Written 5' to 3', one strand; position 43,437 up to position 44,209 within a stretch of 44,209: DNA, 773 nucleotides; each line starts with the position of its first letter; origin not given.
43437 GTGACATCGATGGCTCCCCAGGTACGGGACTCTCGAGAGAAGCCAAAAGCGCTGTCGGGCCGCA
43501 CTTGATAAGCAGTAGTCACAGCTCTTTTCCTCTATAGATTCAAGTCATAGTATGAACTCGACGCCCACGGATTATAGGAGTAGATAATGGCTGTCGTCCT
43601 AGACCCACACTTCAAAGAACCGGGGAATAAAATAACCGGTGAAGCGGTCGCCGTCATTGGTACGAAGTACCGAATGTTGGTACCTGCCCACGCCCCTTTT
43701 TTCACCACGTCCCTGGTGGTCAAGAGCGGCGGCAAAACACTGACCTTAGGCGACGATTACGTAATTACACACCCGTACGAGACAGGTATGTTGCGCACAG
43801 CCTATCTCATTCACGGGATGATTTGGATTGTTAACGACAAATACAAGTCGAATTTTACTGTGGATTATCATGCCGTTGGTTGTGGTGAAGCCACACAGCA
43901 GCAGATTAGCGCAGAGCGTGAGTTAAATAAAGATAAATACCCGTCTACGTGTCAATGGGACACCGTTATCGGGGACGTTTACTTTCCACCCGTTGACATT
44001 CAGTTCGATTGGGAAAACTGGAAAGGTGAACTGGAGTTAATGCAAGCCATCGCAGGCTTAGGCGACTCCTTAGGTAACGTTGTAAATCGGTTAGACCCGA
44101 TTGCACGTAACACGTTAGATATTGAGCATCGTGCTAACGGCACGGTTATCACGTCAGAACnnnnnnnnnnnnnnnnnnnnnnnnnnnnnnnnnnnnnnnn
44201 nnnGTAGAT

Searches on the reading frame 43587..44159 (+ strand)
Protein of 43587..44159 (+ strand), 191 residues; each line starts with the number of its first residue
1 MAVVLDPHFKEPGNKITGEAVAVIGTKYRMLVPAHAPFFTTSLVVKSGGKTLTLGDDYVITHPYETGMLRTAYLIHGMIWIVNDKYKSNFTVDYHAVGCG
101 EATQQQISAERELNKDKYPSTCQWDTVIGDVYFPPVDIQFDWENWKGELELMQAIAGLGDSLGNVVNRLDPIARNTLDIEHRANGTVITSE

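Call 13: search_dna_similar(query=window:43587-44159:+, collection=phages, mode=protein, max_rows=12)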
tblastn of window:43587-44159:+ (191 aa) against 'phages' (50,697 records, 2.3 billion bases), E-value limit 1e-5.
Records with a match: 92; places in all: 114; records where one place covers at least 80% of the query: 89.
Best place of each record, by identity: 60-80% 47; <60% 45.
By first word of the organism name: Erwinia 35; Salmonella 22; Pseudomonas 9; Klebsiella 7; Serratia 7; Escherichia 4; Cronobacter 2; Vibrio 2; Enterobacteria 1; Proteus 1; and 2 more.
By host as written in the record: Erwinia amylovora ATCC 29780 18; - 17; Erwinia amylovora 16; Klebsiella pneumoniae 9; Pseudomonas aeruginosa 5; Escherichia coli 4; Salmonella enterica 4; Salmonella sp. 2; and 15 more.
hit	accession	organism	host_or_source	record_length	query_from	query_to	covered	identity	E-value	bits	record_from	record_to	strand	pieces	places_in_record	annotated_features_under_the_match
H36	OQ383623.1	Salmonella phage MET_P1_082_240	cattle manure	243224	1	191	100%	70.7%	3e-91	296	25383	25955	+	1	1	hypothetical protein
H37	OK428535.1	Escherichia phage vB_EcoM_Lh1B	Escherichia coli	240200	1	191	100%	70.7%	3e-91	296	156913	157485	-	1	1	hypothetical protein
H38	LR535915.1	Salmonella phage SPFM16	-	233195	1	191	100%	70.7%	3e-91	296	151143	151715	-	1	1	hypothetical protein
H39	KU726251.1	Enterobacteria phage SEGD1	Salmonella enterica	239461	1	191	100%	70.7%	3e-91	296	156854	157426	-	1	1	hypothetical protein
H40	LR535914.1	Salmonella phage SPFM17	-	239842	1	191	100%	70.7%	3e-91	296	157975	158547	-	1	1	hypothetical protein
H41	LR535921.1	Salmonella phage SPFM2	-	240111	1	191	100%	70.7%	3e-91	296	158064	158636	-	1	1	hypothetical protein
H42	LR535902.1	Salmonella phage SPFM4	-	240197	1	191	100%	70.7%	3e-91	296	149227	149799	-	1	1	hypothetical protein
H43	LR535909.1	Salmonella phage SPFM11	-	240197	1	191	100%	70.7%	3e-91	296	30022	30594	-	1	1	hypothetical protein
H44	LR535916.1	Salmonella phage SPFM19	-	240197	1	191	100%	70.7%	3e-91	296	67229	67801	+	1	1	hypothetical protein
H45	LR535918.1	Salmonella phage SPFM22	-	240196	1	191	100%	70.7%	3e-91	296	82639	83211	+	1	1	hypothetical protein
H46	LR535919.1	Salmonella phage SPFM21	-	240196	1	191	100%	70.7%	3e-91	296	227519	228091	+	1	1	hypothetical protein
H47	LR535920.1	Salmonella phage SPFM3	-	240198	1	191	100%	70.7%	3e-91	296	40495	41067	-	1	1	hypothetical protein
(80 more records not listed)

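Call 16: get_annotated_region(hit=H40, flank=2500)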
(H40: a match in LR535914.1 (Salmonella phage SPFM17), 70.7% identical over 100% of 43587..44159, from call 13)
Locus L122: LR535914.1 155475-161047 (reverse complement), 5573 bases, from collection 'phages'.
description: XXX.
organism: Salmonella phage SPFM17 (NCBI taxid 2528687)
taxonomy: Viruses; Duplodnaviria; Heunggongvirae; Uroviricota; Caudoviricetes; Seoulvirus
host: -; source: -; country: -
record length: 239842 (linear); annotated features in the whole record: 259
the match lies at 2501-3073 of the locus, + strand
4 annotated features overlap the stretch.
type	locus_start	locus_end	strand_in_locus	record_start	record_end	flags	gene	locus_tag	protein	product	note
CDS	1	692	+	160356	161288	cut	-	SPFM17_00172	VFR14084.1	putative structural protein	VOG5610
CDS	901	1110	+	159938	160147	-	-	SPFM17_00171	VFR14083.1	hypothetical protein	VOG10376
CDS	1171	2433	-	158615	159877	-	-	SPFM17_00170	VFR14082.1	virion structural protein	VOG3269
CDS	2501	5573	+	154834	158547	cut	-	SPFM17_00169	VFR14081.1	hypothetical protein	VOG10375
